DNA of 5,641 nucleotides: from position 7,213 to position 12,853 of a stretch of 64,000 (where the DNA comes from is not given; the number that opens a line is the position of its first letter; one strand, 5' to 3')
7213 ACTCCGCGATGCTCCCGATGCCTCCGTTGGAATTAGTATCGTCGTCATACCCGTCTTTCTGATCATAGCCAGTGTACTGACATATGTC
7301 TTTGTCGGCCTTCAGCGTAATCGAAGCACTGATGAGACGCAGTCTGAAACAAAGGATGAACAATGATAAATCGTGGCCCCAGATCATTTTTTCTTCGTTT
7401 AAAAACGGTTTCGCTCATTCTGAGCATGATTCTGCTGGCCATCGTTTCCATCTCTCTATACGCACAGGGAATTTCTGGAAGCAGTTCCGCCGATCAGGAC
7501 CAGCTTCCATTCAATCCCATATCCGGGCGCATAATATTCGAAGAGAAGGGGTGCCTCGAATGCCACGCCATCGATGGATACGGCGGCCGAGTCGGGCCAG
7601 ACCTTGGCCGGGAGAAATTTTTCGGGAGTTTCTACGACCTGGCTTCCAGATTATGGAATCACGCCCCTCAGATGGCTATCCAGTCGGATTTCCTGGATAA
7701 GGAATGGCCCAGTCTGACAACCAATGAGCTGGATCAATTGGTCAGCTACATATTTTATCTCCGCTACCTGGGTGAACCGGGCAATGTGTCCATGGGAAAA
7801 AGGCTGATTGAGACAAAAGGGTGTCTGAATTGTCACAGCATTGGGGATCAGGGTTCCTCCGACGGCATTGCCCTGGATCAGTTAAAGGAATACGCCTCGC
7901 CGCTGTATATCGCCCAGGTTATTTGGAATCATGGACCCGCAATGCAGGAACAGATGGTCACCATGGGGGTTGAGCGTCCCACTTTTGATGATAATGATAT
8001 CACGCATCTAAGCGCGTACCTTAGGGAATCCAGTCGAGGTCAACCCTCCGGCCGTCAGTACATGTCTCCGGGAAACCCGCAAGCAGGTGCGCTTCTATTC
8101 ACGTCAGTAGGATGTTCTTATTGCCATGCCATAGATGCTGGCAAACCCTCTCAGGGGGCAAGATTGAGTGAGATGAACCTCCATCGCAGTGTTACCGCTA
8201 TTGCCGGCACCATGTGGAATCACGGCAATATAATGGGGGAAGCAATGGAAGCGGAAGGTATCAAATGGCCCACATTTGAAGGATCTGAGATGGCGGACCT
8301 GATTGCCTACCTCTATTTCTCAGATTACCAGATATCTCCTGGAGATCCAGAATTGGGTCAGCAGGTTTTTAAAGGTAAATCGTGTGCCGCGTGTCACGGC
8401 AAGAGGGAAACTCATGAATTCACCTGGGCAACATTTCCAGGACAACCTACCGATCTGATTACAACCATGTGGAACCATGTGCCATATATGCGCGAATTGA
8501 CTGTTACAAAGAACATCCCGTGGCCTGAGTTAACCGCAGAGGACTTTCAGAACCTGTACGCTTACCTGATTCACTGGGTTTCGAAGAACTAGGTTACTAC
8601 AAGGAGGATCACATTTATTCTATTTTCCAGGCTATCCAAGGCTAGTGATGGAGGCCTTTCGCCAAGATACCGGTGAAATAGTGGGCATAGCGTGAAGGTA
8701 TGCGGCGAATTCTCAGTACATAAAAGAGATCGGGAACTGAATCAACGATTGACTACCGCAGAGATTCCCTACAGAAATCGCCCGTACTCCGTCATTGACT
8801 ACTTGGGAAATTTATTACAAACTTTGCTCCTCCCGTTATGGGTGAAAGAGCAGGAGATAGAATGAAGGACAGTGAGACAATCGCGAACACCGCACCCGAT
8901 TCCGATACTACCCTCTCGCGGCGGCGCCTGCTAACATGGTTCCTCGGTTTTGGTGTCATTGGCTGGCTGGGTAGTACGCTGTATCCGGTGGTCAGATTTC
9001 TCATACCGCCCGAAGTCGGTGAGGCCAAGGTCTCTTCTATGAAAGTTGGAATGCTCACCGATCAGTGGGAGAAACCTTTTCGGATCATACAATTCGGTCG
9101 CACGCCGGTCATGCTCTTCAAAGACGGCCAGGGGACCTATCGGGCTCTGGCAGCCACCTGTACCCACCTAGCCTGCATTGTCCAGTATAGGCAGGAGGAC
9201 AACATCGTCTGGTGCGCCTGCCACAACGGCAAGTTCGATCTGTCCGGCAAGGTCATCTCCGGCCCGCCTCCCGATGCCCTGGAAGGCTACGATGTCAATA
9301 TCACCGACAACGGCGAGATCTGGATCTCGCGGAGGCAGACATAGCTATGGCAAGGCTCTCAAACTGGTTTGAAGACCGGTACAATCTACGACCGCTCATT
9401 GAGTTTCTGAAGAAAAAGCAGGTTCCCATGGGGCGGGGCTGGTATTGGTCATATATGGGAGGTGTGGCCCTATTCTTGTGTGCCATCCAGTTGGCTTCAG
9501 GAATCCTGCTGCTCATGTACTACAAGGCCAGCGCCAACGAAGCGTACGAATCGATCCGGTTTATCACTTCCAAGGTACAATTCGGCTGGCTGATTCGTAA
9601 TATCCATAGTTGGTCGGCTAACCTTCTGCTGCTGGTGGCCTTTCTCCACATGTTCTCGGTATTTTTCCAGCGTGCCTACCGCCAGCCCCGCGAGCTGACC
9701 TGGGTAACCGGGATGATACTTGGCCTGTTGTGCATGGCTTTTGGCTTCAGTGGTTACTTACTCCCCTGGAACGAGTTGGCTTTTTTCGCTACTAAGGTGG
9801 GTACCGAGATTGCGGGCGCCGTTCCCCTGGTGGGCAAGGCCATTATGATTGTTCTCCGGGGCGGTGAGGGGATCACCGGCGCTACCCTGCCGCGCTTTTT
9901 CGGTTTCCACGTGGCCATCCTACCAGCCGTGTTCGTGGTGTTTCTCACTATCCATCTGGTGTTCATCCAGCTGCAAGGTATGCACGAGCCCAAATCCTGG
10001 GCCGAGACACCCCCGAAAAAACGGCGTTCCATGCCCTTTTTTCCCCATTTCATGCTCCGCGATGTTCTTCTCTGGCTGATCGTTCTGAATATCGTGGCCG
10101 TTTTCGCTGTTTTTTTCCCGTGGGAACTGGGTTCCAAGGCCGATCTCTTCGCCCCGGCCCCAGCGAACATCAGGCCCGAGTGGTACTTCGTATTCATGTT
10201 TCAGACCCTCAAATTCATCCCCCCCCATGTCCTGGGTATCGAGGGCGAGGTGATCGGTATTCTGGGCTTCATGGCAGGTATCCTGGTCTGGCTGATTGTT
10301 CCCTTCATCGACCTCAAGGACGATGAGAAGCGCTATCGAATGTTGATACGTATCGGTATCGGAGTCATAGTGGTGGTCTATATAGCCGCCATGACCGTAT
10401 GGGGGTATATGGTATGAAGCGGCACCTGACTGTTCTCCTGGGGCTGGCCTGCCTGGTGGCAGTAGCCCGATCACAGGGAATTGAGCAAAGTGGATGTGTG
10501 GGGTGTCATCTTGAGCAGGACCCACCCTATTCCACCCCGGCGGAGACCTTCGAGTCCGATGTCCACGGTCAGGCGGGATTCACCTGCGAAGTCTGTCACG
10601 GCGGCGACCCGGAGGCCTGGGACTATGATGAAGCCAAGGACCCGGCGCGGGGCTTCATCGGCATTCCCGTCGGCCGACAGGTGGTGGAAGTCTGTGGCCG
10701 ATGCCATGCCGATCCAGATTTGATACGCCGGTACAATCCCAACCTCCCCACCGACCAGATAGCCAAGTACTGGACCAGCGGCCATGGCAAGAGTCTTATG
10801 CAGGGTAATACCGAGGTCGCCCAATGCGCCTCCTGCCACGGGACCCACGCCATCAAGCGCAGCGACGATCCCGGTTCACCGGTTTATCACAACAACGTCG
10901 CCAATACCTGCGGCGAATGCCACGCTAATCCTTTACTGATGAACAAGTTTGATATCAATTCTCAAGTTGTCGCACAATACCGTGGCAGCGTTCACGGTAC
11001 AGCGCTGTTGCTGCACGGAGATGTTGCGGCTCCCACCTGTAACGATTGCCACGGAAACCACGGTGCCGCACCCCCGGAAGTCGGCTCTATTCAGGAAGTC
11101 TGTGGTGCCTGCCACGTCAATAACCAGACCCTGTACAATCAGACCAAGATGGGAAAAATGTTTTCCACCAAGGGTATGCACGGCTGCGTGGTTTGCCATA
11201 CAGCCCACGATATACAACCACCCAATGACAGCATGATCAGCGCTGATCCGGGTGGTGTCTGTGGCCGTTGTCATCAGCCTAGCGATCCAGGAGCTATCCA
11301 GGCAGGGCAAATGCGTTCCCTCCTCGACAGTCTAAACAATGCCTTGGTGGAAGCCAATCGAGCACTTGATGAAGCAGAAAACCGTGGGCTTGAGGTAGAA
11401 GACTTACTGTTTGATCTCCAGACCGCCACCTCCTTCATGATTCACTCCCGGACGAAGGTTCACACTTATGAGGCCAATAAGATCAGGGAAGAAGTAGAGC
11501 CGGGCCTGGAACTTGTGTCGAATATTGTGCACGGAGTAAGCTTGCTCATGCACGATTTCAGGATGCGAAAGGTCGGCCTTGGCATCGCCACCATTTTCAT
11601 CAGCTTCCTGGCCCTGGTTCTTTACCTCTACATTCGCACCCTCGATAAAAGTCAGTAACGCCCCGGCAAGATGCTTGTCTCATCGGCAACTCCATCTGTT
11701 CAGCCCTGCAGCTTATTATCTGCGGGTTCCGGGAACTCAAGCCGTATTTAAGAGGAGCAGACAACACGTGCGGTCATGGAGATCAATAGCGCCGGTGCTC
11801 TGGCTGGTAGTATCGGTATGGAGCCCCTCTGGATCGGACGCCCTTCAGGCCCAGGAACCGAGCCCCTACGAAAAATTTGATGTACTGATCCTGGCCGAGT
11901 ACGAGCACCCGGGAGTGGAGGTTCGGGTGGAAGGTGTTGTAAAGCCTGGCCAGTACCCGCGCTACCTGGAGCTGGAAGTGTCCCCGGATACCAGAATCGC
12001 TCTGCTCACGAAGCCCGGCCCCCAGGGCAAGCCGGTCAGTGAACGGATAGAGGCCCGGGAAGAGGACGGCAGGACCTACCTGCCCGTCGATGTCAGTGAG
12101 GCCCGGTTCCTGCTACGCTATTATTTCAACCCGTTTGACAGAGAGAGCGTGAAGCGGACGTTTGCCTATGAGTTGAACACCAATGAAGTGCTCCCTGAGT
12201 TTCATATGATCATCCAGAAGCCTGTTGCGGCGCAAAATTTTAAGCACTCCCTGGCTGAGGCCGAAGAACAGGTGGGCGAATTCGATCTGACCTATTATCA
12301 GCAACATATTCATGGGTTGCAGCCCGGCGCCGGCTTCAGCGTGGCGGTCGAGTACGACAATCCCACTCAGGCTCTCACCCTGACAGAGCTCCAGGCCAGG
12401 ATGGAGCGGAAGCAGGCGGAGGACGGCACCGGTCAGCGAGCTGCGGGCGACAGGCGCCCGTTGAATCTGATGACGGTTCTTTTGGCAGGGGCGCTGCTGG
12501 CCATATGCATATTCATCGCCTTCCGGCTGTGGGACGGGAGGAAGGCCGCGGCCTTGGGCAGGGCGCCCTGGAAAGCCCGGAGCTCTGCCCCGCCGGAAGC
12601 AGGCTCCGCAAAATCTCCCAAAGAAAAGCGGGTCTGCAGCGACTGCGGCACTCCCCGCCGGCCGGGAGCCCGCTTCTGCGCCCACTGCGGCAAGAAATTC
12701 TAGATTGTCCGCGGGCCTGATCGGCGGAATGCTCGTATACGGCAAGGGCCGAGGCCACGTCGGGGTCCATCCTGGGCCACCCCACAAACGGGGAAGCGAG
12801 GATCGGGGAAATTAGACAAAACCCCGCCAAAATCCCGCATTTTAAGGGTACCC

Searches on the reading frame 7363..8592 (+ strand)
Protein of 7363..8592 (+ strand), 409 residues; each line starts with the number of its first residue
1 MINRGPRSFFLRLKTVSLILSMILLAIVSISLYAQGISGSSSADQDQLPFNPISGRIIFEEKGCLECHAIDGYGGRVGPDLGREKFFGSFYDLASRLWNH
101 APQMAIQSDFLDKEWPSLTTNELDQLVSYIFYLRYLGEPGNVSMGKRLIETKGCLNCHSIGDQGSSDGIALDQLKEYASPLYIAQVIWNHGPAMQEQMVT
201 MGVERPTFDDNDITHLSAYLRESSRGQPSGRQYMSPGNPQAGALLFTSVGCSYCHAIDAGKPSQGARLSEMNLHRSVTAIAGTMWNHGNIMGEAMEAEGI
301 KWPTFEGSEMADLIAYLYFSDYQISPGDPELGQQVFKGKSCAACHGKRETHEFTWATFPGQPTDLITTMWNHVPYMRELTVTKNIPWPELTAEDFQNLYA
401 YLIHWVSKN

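Call 57: search_protein_families(library=pfam, proteins=[window:7363-8592:+], max_evalue=0.0001)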
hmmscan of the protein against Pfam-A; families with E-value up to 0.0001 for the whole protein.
window:7363-8592:+ (409 aa): 3 families
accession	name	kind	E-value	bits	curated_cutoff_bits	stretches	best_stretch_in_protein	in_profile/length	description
PF13442.11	Cytochrome_CBB3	-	8.1e-17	61.8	27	0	329-402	3-68/68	Cytochrome C oxidase, cbb3-type, subunit III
PF00034.26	Cytochrom_C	-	1.1e-16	62.3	21.3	0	144-222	3-88/90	Cytochrome c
PF11845.13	Tll0287-like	-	9.6e-05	23.3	24.1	0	337-352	100-115/144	Tll0287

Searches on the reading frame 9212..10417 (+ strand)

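Call 57: search_protein_families(library=pfam, proteins=[window:9212-10417:+], max_evalue=0.0001)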
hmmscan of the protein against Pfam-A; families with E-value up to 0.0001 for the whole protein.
window:9212-10417:+ (401 aa): 4 families
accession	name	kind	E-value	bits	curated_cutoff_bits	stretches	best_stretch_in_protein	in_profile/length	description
PF00033.24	Cytochrome_B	-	2e-48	165.2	27.2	1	79-255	13-188/189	Cytochrome b/b6/petB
PF13631.11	Cytochrom_B_N_2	-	1.3e-40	139.5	27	1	138-306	2-166/169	Cytochrome b(N-terminal)/b6/petB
PF00032.22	Cytochrom_B_C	-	3.7e-10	40.4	20.7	1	316-398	7-82/102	Cytochrome b(C-terminal)/b6/petD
PF01292.26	Ni_hydr_CYTB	-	2.9e-05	24.4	30.1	1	67-159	89-171/179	Prokaryotic cytochrome b561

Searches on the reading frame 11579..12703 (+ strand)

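Call 57: search_protein_families(library=pfam, proteins=[window:11579-12703:+], max_evalue=0.0001)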
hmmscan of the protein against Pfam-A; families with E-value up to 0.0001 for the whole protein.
window:11579-12703:+ (374 aa): 2 families
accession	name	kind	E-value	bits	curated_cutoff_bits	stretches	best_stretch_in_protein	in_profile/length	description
PF13248.11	Zn_ribbon_3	-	4.7e-06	26.3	27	1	350-374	2-26/26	zinc-ribbon domain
PF13240.11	Zn_Ribbon_1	-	1.2e-05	25.4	25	1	353-373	2-22/23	zinc-ribbon domain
